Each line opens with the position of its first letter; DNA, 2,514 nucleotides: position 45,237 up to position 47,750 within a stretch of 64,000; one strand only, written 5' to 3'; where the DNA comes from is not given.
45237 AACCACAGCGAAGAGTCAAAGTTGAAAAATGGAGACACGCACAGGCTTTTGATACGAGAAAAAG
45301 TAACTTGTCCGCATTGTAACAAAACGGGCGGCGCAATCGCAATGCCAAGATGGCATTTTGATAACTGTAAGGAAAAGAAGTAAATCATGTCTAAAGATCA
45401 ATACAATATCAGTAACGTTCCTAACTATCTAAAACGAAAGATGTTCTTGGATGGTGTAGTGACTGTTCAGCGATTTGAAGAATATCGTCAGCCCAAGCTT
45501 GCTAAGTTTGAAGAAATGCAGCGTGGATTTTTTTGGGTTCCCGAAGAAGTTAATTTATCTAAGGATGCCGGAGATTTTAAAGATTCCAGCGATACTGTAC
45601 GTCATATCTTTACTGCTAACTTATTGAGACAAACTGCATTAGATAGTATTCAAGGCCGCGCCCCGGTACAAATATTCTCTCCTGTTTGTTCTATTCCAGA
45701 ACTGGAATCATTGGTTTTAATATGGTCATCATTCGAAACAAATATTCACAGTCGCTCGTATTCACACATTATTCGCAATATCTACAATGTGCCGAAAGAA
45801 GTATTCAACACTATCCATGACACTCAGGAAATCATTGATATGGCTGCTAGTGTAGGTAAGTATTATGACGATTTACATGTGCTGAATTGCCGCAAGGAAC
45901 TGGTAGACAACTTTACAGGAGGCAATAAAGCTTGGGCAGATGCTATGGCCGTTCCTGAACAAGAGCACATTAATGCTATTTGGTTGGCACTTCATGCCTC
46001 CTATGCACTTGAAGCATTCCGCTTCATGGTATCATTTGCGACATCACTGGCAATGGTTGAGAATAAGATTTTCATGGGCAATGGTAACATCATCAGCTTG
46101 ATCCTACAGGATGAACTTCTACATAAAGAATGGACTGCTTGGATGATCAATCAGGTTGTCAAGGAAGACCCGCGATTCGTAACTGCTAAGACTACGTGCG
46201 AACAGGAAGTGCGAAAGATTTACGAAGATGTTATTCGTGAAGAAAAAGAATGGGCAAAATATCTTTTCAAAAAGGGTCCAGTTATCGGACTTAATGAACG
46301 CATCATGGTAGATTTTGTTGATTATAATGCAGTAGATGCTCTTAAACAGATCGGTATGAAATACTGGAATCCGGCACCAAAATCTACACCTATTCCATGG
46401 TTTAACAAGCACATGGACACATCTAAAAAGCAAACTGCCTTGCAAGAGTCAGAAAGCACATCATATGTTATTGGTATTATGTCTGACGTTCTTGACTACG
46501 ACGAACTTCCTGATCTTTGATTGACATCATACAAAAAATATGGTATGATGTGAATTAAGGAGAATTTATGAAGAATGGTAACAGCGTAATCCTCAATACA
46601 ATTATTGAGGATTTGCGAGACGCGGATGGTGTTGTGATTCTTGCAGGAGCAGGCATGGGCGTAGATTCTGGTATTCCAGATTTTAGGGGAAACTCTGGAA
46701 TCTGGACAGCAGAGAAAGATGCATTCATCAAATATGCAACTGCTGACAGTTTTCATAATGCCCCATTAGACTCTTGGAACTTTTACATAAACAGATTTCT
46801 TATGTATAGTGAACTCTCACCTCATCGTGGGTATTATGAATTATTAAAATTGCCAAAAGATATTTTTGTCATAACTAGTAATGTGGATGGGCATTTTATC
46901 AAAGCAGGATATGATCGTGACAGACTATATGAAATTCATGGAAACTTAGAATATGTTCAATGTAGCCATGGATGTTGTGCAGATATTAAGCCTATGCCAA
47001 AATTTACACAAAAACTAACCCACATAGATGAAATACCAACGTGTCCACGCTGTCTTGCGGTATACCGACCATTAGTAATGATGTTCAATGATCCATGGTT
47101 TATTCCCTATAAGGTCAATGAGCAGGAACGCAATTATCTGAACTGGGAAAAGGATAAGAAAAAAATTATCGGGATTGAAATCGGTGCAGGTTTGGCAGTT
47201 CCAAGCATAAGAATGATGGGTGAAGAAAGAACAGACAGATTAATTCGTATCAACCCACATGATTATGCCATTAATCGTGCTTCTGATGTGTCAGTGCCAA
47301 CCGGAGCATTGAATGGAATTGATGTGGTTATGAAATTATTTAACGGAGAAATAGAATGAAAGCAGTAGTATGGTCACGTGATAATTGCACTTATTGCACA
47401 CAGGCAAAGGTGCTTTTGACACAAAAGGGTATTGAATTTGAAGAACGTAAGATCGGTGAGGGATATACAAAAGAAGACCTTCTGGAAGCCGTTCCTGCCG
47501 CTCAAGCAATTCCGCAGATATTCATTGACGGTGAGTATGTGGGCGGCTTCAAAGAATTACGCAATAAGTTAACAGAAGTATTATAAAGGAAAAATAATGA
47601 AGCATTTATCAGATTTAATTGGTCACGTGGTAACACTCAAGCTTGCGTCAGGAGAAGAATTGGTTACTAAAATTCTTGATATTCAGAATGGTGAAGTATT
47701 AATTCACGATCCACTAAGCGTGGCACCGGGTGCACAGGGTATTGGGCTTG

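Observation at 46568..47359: Canonical Zn-containing sirtuin embedded in the nrd/glutaredoxin operon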

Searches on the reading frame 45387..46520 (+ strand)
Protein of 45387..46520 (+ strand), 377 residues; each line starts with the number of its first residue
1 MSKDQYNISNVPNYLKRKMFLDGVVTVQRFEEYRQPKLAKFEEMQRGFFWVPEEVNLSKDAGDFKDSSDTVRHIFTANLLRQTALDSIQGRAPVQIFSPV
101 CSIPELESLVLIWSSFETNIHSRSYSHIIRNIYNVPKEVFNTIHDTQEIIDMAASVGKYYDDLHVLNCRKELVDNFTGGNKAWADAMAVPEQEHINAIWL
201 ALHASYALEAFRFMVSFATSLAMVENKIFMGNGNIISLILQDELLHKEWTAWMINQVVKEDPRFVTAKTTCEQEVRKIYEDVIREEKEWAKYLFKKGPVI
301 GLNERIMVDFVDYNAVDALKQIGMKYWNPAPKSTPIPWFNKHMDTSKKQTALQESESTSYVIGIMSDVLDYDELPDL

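Call 3: search_protein_families(library=pfam, proteins=[window:45387-46520:+], max_evalue=0.01)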
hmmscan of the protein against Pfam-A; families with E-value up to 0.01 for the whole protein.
window:45387-46520:+ (377 aa): 1 family
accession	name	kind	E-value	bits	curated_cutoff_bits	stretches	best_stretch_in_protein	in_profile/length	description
PF00268.27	Ribonuc_red_sm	-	3.5e-40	138.6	33.6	1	34-325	8-271/281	Ribonucleotide reductase, small chain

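Call 40: find_related_loci(query=window:45387-46520:+, collection=viral_contigs, flank=8000)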
Query window:45387-46520:+ (377 aa) in viral_contigs; peptide patterns used: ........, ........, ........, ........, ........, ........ (x = any residue, [..] = any of these).
596 stretches matched a pattern (row limit reached: there are more); 594 encode a relative of the query (tblastn E <= 1e-3); the best 80 are kept; 80 distinct loci.
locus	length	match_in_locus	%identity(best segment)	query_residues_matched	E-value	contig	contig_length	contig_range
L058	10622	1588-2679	88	1-377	0e+0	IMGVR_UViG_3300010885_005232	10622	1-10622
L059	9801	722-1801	86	1-373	0e+0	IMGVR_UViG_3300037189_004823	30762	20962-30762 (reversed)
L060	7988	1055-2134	86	1-373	0e+0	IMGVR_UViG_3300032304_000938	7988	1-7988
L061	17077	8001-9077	86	1-372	0e+0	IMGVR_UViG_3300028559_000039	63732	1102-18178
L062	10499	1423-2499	86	1-372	0e+0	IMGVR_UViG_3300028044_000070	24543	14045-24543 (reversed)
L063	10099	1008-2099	84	1-377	0e+0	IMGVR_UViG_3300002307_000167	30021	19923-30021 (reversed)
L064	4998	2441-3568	83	1-377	0e+0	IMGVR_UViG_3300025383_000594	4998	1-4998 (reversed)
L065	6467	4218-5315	80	1-377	0e+0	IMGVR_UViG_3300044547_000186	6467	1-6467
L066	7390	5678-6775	80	1-377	0e+0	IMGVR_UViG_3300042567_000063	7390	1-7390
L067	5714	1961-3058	80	1-377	0e+0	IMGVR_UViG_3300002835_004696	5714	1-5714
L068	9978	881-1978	80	1-377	0e+0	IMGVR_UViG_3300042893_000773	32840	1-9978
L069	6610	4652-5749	80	1-377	0e+0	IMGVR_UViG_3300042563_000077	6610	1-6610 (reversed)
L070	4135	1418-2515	80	1-377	0e+0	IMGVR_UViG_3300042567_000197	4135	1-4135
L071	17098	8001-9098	80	1-377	0e+0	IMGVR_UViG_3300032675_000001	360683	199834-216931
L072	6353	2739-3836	80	1-377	0e+0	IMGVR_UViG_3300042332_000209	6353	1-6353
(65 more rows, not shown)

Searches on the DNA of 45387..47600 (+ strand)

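Call 6: search_dna_similar(query=window:45387-47600:+, collection=phages, mode=near, max_rows=25)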
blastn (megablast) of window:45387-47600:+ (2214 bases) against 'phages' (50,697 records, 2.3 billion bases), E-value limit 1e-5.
No match.
